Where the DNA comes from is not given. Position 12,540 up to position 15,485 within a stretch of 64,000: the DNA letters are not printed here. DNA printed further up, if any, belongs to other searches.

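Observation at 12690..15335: Class-III aminotransferase fused to an acyl-ACP-reductase-like domain: a predicted one-polypeptide thioester-to-aldehyde-to-amine module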

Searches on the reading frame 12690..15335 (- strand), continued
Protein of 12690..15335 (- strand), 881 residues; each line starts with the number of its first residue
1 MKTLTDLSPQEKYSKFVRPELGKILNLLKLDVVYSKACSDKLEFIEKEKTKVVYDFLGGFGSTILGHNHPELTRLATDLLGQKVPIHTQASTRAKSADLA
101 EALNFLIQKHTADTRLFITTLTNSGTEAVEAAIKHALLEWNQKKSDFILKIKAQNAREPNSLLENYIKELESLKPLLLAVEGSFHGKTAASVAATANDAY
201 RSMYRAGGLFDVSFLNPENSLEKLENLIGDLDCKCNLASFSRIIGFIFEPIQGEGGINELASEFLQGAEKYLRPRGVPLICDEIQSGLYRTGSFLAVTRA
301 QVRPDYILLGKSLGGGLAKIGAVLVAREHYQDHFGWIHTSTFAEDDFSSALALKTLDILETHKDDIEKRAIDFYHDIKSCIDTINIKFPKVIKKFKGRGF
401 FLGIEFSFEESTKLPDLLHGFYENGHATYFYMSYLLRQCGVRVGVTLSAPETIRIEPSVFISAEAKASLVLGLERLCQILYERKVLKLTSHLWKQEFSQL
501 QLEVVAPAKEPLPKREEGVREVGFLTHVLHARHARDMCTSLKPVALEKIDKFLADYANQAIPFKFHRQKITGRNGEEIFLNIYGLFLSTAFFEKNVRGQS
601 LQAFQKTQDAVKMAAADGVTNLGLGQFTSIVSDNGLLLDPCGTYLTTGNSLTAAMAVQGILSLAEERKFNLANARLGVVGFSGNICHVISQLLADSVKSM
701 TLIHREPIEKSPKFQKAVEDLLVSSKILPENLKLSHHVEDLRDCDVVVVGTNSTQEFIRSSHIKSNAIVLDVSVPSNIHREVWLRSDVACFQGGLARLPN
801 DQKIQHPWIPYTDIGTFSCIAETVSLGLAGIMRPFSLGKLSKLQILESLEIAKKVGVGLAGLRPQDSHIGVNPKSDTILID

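Call 47: search_protein_families(library=ncbifam, proteins=[L010:7561-9999:+, L015:12600-14789:+, L030:9344-11893:+, L033:12535-14949:+, L036:13969-16347:-, L040:12904-15513:+, L065:6991-9675:+, L074:13068-15680:+], max_evalue=1e-30)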
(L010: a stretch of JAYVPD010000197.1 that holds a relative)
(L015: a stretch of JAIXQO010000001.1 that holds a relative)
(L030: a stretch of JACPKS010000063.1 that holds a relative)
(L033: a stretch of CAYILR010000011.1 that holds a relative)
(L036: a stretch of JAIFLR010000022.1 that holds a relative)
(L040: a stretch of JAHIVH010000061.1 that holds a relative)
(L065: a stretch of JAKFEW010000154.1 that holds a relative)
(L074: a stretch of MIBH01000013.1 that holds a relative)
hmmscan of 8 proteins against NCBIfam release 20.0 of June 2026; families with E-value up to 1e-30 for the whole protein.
L010:7561-9999:+ (812 aa): 14 families
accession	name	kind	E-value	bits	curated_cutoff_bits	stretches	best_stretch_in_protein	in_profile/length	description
NF004881.0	PRK06241.2-2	equivalog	4e-94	316.6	883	2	449-811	528-892/898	phosphoenolpyruvate synthase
NF004878.0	PRK06241.1-3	subfamily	3.2e-83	280.3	945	2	522-810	593-890/891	phosphoenolpyruvate synthase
NF004877.0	PRK06241.1-2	subfamily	1.6e-73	248.4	866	2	50-245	103-314/869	phosphoenolpyruvate synthase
NF052631.1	prodigiosin_PigC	equivalog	4.2e-73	246.6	1300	1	57-248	91-302/883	prodigiosin ligase PigC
NF052632.1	undecylprod_RedH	equivalog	4.1e-72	243.4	1350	2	58-249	93-299/880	undecylprodigiosin ligase RedH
NF041857.1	RIF_Ptrans_rph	equivalog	8e-71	239.5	999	1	24-245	75-312/864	rifamycin-inactivating phosphotransferase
NF004882.0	PRK06241.2-3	equivalog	2.2e-70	237.8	850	1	37-809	77-819/827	phosphoenolpyruvate synthase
NF005057.0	PRK06464.1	equivalog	3.5e-68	230.4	598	1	56-180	117-243/798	phosphoenolpyruvate synthase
TIGR01418.1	PEP_synth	equivalog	8.2e-67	226.1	739.75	0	55-183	110-240/784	pyruvate, water dikinase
NF004883.0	PRK06241.2-4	equivalog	1.2e-65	222.3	1063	1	55-811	120-915/928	phosphoenolpyruvate synthase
NF004879.0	PRK06241.1-4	equivalog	1.7e-63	215.1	976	1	52-245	105-314/868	phosphoenolpyruvate synthase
NF004880.0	PRK06241.2-1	equivalog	6e-55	186.6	972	0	54-245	101-282/837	phosphoenolpyruvate synthase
NF000283.1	RPH_KJ151292.1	equivalog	5e-51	173.9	1700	0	56-245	110-315/865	rifamycin-inactivating phosphotransferase Rph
NF006153.0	PRK08296.1-5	subfamily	9.7e-31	106.8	578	0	700-810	497-607/608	hypothetical protein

L015:12600-14789:+ (729 aa): 4 families
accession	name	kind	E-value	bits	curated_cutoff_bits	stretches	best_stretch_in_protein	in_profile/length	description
NF004881.0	PRK06241.2-2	equivalog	1.3e-43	149.4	883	0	527-729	667-890/898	phosphoenolpyruvate synthase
NF041857.1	RIF_Ptrans_rph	equivalog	3e-37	128.4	999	0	557-729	683-864/864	rifamycin-inactivating phosphotransferase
NF004877.0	PRK06241.1-2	subfamily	3.1e-37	128.3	866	0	556-729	686-868/869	phosphoenolpyruvate synthase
NF004880.0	PRK06241.2-1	equivalog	4e-36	124.3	972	0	555-729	655-837/837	phosphoenolpyruvate synthase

L030:9344-11893:+ (849 aa): 14 families
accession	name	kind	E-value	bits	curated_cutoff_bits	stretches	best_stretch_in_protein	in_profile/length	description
NF004881.0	PRK06241.2-2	equivalog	6.1e-96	322.6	883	2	493-847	538-890/898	phosphoenolpyruvate synthase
NF052632.1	undecylprod_RedH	equivalog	4.7e-91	306.1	1350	1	535-848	573-879/880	undecylprodigiosin ligase RedH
NF004878.0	PRK06241.1-3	subfamily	1.2e-87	294.9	945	1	541-848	589-890/891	phosphoenolpyruvate synthase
NF004877.0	PRK06241.1-2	subfamily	7.2e-86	289.2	866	1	541-847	569-868/869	phosphoenolpyruvate synthase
NF052631.1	prodigiosin_PigC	equivalog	1.2e-85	288.2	1300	2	537-846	579-881/883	prodigiosin ligase PigC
NF041857.1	RIF_Ptrans_rph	equivalog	3.4e-85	287.1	999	2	541-847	565-864/864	rifamycin-inactivating phosphotransferase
NF004880.0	PRK06241.2-1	equivalog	1.7e-81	274.4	972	2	541-847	540-837/837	phosphoenolpyruvate synthase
TIGR01418.1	PEP_synth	equivalog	1.2e-77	262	739.75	1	73-206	113-253/784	pyruvate, water dikinase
NF005057.0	PRK06464.1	equivalog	1.4e-75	254.9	598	1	72-193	118-241/798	phosphoenolpyruvate synthase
NF004879.0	PRK06241.1-4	equivalog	2.8e-70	237.5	976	1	544-847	572-868/868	phosphoenolpyruvate synthase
NF004883.0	PRK06241.2-4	equivalog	1.5e-67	228.6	1063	1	547-848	611-914/928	phosphoenolpyruvate synthase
NF004882.0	PRK06241.2-3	equivalog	1.6e-64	218.4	850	1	545-847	535-819/827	phosphoenolpyruvate synthase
NF000283.1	RPH_KJ151292.1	equivalog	7.7e-60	203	1700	0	549-847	573-864/865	rifamycin-inactivating phosphotransferase Rph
NF006153.0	PRK08296.1-5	subfamily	2.2e-33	115.5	578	1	737-848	495-607/608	hypothetical protein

L033:12535-14949:+ (804 aa): 14 families
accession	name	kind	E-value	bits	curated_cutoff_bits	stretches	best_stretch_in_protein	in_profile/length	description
NF004881.0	PRK06241.2-2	equivalog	1.9e-95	321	883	2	41-344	86-416/898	phosphoenolpyruvate synthase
NF004878.0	PRK06241.1-3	subfamily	1.3e-94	318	945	2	498-804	591-890/891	phosphoenolpyruvate synthase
NF004877.0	PRK06241.1-2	subfamily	1.9e-93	314.3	866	2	498-803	571-868/869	phosphoenolpyruvate synthase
NF052631.1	prodigiosin_PigC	equivalog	2.6e-90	303.5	1300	2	480-802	567-881/883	prodigiosin ligase PigC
NF041857.1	RIF_Ptrans_rph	equivalog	7.7e-88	295.8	999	2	499-803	568-864/864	rifamycin-inactivating phosphotransferase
NF052632.1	undecylprod_RedH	equivalog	3.9e-86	289.8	1350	2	493-804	577-879/880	undecylprodigiosin ligase RedH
NF004880.0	PRK06241.2-1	equivalog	5.8e-84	282.5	972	2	495-803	539-837/837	phosphoenolpyruvate synthase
NF005057.0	PRK06464.1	equivalog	5.8e-80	269.4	598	1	57-194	114-253/798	phosphoenolpyruvate synthase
TIGR01418.1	PEP_synth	equivalog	1.6e-78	264.9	739.75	1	59-190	111-243/784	pyruvate, water dikinase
NF004879.0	PRK06241.1-4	equivalog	2.1e-76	257.8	976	2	500-803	573-868/868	phosphoenolpyruvate synthase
NF004883.0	PRK06241.2-4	equivalog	5.6e-68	230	1063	1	552-801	658-911/928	phosphoenolpyruvate synthase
NF004882.0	PRK06241.2-3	equivalog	4.1e-64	217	850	1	589-803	603-819/827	phosphoenolpyruvate synthase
NF000283.1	RPH_KJ151292.1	equivalog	5e-63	213.6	1700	1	508-803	577-864/865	rifamycin-inactivating phosphotransferase Rph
NF006153.0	PRK08296.1-5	subfamily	8.8e-35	120.1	578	1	694-804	497-607/608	hypothetical protein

L036:13969-16347:- (792 aa): 13 families
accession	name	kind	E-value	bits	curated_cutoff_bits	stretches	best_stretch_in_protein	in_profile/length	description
NF004881.0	PRK06241.2-2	equivalog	3.6e-103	346.5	883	1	194-792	265-890/898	phosphoenolpyruvate synthase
NF004882.0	PRK06241.2-3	equivalog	3.1e-95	320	850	1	60-791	93-818/827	phosphoenolpyruvate synthase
NF004883.0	PRK06241.2-4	equivalog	3.9e-69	233.8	1063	0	211-544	299-640/928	phosphoenolpyruvate synthase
NF052631.1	prodigiosin_PigC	equivalog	1.2e-60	205.4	1300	0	66-185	92-216/883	prodigiosin ligase PigC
NF004877.0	PRK06241.1-2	subfamily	7.3e-60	203.2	866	0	578-792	659-868/869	phosphoenolpyruvate synthase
NF004878.0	PRK06241.1-3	subfamily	2.1e-57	194.9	945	0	577-792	677-889/891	phosphoenolpyruvate synthase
NF005057.0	PRK06464.1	equivalog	3.2e-56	190.8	598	0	51-184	102-242/798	phosphoenolpyruvate synthase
TIGR01418.1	PEP_synth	equivalog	5.6e-56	190.3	739.75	0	43-184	89-236/784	pyruvate, water dikinase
NF052632.1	undecylprod_RedH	equivalog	1.4e-55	188.7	1350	0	570-792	656-878/880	undecylprodigiosin ligase RedH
NF041857.1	RIF_Ptrans_rph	equivalog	4.2e-55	187.5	999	0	586-792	663-864/864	rifamycin-inactivating phosphotransferase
NF004879.0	PRK06241.1-4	equivalog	2.4e-51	174.8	976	0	578-792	659-868/868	phosphoenolpyruvate synthase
NF004880.0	PRK06241.2-1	equivalog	5.4e-48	163.6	972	0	577-792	628-837/837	phosphoenolpyruvate synthase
NF000283.1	RPH_KJ151292.1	equivalog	4.2e-40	137.7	1700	0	688-792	762-864/865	rifamycin-inactivating phosphotransferase Rph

L040:12904-15513:+ (869 aa): 13 families
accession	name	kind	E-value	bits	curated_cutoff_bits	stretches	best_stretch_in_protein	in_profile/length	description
NF004881.0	PRK06241.2-2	equivalog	3e-126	422.8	883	1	8-868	11-890/898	phosphoenolpyruvate synthase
NF004878.0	PRK06241.1-3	subfamily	2.5e-123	413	945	2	4-312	7-314/891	phosphoenolpyruvate synthase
NF004877.0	PRK06241.1-2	subfamily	2.7e-119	399.8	866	2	5-312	8-315/869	phosphoenolpyruvate synthase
NF041857.1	RIF_Ptrans_rph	equivalog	3.8e-112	376.2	999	2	6-312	7-313/864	rifamycin-inactivating phosphotransferase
NF052631.1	prodigiosin_PigC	equivalog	3.8e-107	359.3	1300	2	11-312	11-300/883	prodigiosin ligase PigC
NF005057.0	PRK06464.1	equivalog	2.8e-106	356.4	598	1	4-315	9-341/798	phosphoenolpyruvate synthase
NF004879.0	PRK06241.1-4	equivalog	3.1e-106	356.5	976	2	5-312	8-315/868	phosphoenolpyruvate synthase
TIGR01418.1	PEP_synth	equivalog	7.2e-105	352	739.75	1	5-322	5-342/784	pyruvate, water dikinase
NF052632.1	undecylprod_RedH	equivalog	1e-101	341.3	1350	2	7-315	8-299/880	undecylprodigiosin ligase RedH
NF004880.0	PRK06241.2-1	equivalog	2.3e-90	303.7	972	2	581-866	548-835/837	phosphoenolpyruvate synthase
NF004883.0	PRK06241.2-4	equivalog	5.9e-89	299.4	1063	1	14-864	30-909/928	phosphoenolpyruvate synthase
NF000283.1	RPH_KJ151292.1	equivalog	1.6e-76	258.3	1700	1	11-312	15-316/865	rifamycin-inactivating phosphotransferase Rph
NF004882.0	PRK06241.2-3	equivalog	7.1e-76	255.9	850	1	257-866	224-817/827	phosphoenolpyruvate synthase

L065:6991-9675:+ (894 aa): 14 families
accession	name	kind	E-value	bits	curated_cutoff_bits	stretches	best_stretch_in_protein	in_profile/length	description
NF004881.0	PRK06241.2-2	equivalog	3e-137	459.2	883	1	28-887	18-888/898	phosphoenolpyruvate synthase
NF004878.0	PRK06241.1-3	subfamily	4.3e-121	405.6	945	2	27-320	17-314/891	phosphoenolpyruvate synthase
NF041857.1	RIF_Ptrans_rph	equivalog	3.3e-116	389.7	999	2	26-320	14-313/864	rifamycin-inactivating phosphotransferase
NF004877.0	PRK06241.1-2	subfamily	9.2e-115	384.8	866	2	27-320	17-315/869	phosphoenolpyruvate synthase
NF052632.1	undecylprod_RedH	equivalog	2.5e-111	373.2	1350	2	26-350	14-322/880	undecylprodigiosin ligase RedH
NF052631.1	prodigiosin_PigC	equivalog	8.5e-110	368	1300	2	27-324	14-304/883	prodigiosin ligase PigC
NF004879.0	PRK06241.1-4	equivalog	1.4e-91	308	976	2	28-320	18-315/868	phosphoenolpyruvate synthase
NF005057.0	PRK06464.1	equivalog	6.7e-89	298.9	598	1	27-322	19-340/798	phosphoenolpyruvate synthase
TIGR01418.1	PEP_synth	equivalog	5.8e-87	292.8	739.75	1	27-321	14-333/784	pyruvate, water dikinase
NF004880.0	PRK06241.2-1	equivalog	1.8e-86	290.9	972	2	589-885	545-833/837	phosphoenolpyruvate synthase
NF000283.1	RPH_KJ151292.1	equivalog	1.1e-84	285.3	1700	2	27-320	18-316/865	rifamycin-inactivating phosphotransferase Rph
NF004883.0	PRK06241.2-4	equivalog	8.8e-82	275.6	1063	2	530-886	552-910/928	phosphoenolpyruvate synthase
NF004882.0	PRK06241.2-3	equivalog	6.2e-58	196.6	850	1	532-886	485-816/827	phosphoenolpyruvate synthase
NF006153.0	PRK08296.1-5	subfamily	3.1e-32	111.7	578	0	780-888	497-605/608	hypothetical protein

L074:13068-15680:+ (870 aa): 13 families
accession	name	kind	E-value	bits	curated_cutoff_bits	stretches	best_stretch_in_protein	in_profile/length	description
NF004878.0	PRK06241.1-3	subfamily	5.8e-127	425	945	2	5-314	8-314/891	phosphoenolpyruvate synthase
NF004877.0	PRK06241.1-2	subfamily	1.2e-120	404.3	866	2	4-314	7-315/869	phosphoenolpyruvate synthase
NF004881.0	PRK06241.2-2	equivalog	6.3e-119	398.6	883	1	15-869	16-889/898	phosphoenolpyruvate synthase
NF041857.1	RIF_Ptrans_rph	equivalog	2e-115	387.1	999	2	12-314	11-313/864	rifamycin-inactivating phosphotransferase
NF004879.0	PRK06241.1-4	equivalog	3.2e-110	369.6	976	2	5-314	8-315/868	phosphoenolpyruvate synthase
NF005057.0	PRK06464.1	equivalog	1.6e-106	357.2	598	1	4-316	9-340/798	phosphoenolpyruvate synthase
NF052631.1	prodigiosin_PigC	equivalog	1.5e-104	350.6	1300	2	12-313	10-299/883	prodigiosin ligase PigC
TIGR01418.1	PEP_synth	equivalog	1.6e-104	350.8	739.75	1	5-316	5-334/784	pyruvate, water dikinase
NF052632.1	undecylprod_RedH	equivalog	2.2e-100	336.9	1350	2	15-344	14-322/880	undecylprodigiosin ligase RedH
NF004880.0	PRK06241.2-1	equivalog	3.7e-93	313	972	2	576-867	541-834/837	phosphoenolpyruvate synthase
NF004883.0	PRK06241.2-4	equivalog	8.5e-88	295.5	1063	1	16-868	30-911/928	phosphoenolpyruvate synthase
NF000283.1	RPH_KJ151292.1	equivalog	2.2e-81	274.3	1700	2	18-314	20-316/865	rifamycin-inactivating phosphotransferase Rph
NF004882.0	PRK06241.2-3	equivalog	2e-72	244.6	850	1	16-867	10-816/827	phosphoenolpyruvate synthase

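Call 51: predict_structure(alignment_id=A1)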
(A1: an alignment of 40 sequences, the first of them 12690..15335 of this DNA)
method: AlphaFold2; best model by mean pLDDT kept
length: 881 residues; sequences in the alignment: 40
mean_pLDDT: 90.9   pTM: 0.89
mean pLDDT of the five models: 90.9, 90.6, 89.6, 88.5, 87.6
residues with pLDDT >= 90: 675; 70-90: 167; 50-70: 21; < 50: 18
segments of 3 or more residues with pLDDT < 50: 866-881
pLDDT, mean of each block of 10 residues (from residue 1): 70 92 93 95 95 91 92 97 87 92 97 95 91 94 92 82 89 92 78 76 68 89 88 82 96 92 95 95 96 95 96 93 97 80 83 98 98 98 97 97 94 90 93 97 92 96 97 98 97 95 94 90 94 90 95 92 94 97 93 90 93 96 93 91 95 95 91 96 95 95 96 96 95 97 96 91 95 89 92 91 85 82 97 94 94 95 54 29 26
secondary structure, 60 per line:
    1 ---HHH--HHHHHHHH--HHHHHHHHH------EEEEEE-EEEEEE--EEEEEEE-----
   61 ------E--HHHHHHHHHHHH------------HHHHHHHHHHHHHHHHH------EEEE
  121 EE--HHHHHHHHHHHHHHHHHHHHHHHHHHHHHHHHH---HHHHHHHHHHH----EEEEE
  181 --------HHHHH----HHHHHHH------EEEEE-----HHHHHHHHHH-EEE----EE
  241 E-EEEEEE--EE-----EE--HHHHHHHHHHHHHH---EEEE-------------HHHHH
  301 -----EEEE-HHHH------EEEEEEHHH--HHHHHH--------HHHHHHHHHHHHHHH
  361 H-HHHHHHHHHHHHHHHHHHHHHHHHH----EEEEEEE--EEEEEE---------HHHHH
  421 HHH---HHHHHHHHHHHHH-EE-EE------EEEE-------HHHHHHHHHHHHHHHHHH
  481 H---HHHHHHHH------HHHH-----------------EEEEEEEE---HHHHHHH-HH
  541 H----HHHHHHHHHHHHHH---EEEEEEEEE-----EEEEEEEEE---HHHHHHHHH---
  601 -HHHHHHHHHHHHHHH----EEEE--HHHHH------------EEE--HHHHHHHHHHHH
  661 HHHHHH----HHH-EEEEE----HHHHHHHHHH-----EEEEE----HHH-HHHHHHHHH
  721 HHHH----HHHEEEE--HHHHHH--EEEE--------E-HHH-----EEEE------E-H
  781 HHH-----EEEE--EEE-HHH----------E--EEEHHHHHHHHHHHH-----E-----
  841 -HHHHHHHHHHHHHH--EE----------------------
elements in order (helices of 4 or more, strands of 3 or more residues): H9-16 H19-27 E34-39 E41-46 E49-55 H70-81 H94-110 E117-122 H125-157 H161-171 E176-180 H189-193 H198-204 E211-215 H221-230 E232-234 E239-241 E243-248 H262-275 E279-282 H296-300 E306-309 H311-314 E321-326 H332-337 H346-361 H363-387 E392-398 E401-406 H416-423 H427-439 E452-455 H463-481 H485-492 H499-502 E520-527 H531-537 H546-559 E563-571 E577-585 H589-597 H602-616 E621-624 H627-631 E644-646 H649-666 E675-679 H684-693 E699-703 H712-724 E732-735 H738-743 E746-749 E768-771 H780-783 E789-792 E795-797 E815-817 H818-829 H842-855

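Call 55: fold_search(model_id=the predicted structure, library=pdb)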
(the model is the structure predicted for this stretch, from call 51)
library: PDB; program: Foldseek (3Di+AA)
matches with E <= 10: 1921; with E <= 0.001: 843
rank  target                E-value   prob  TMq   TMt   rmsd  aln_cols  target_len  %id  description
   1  5ddw_B                2.5e-36  1.00  0.48  0.82   3.3       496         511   25  Crystal structure of aminotransferase CrmG from Actinoalloteichus sp. WH1-2216-6 in complex with the PMP external aldi (released 2016-08-10)
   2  5dds_B                3.1e-36  1.00  0.49  0.83   3.2       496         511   25  Crystal structure of aminotransferase CrmG from Actinoalloteichus sp. WH1-2216-6 in complex with PLP (released 2016-08-10)
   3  5dds_D                3.4e-36  1.00  0.49  0.82   3.1       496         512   25  Crystal structure of aminotransferase CrmG from Actinoalloteichus sp. WH1-2216-6 in complex with PLP (released 2016-08-10)
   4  5dds_C                4.2e-36  1.00  0.49  0.83   3.1       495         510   25  Crystal structure of aminotransferase CrmG from Actinoalloteichus sp. WH1-2216-6 in complex with PLP (released 2016-08-10)
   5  6jc7_A                4.4e-36  1.00  0.49  0.82   3.0       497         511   25  Crystal structure of aminotransferase CrmG from Actinoalloteichus sp. WH1-2216-6 in complex with amino donor L-Ala (released 2020-02-05)
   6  5dds_A                6.1e-36  1.00  0.49  0.82   3.1       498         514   25  Crystal structure of aminotransferase CrmG from Actinoalloteichus sp. WH1-2216-6 in complex with PLP (released 2016-08-10)
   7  6jc7_C                8.0e-36  1.00  0.49  0.83   2.9       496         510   25  Crystal structure of aminotransferase CrmG from Actinoalloteichus sp. WH1-2216-6 in complex with amino donor L-Ala (released 2020-02-05)
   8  6jc9_D                8.0e-36  1.00  0.49  0.84   2.8       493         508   25  Crystal structure of aminotransferase CrmG from Actinoalloteichus sp. WH1-2216-6 in complex with amino donor L-Gln (released 2020-02-05)
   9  8jt3_A                8.8e-36  1.00  0.49  0.82   2.9       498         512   25  Crystal structure of aminotransferase CrmG from Actinoalloteichus sp. WH1-2216-6 in complex with amino donor L-Arg (released 2023-08-02)
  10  8jt3_C                1.8e-35  1.00  0.49  0.82   3.0       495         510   25  Crystal structure of aminotransferase CrmG from Actinoalloteichus sp. WH1-2216-6 in complex with amino donor L-Arg (released 2023-08-02)
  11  5ddu_A                3.9e-35  1.00  0.49  0.83   2.9       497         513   25  Crystal structure of aminotransferase CrmG from Actinoalloteichus sp. WH1-2216-6 in complex with PMP (released 2016-08-10)
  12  5ddu_C                4.8e-35  1.00  0.49  0.83   2.9       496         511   25  Crystal structure of aminotransferase CrmG from Actinoalloteichus sp. WH1-2216-6 in complex with PMP (released 2016-08-10)
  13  6jca_A                3.2e-32  1.00  0.47  0.80   3.2       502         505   24  Crystal structure of aminotransferase CrmG from Actinoalloteichus sp. WH1-2216-6 in I222 space group (released 2020-02-05)
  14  6jca_B                6.7e-32  1.00  0.48  0.80   3.8       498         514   24  Crystal structure of aminotransferase CrmG from Actinoalloteichus sp. WH1-2216-6 in I222 space group (released 2020-02-05)
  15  6jcb_C                2.6e-31  1.00  0.46  0.81   3.2       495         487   24  Crystal structure of aminotransferase CrmG from Actinoalloteichus sp. WH1-2216-6 in C2 space group (released 2020-02-05)
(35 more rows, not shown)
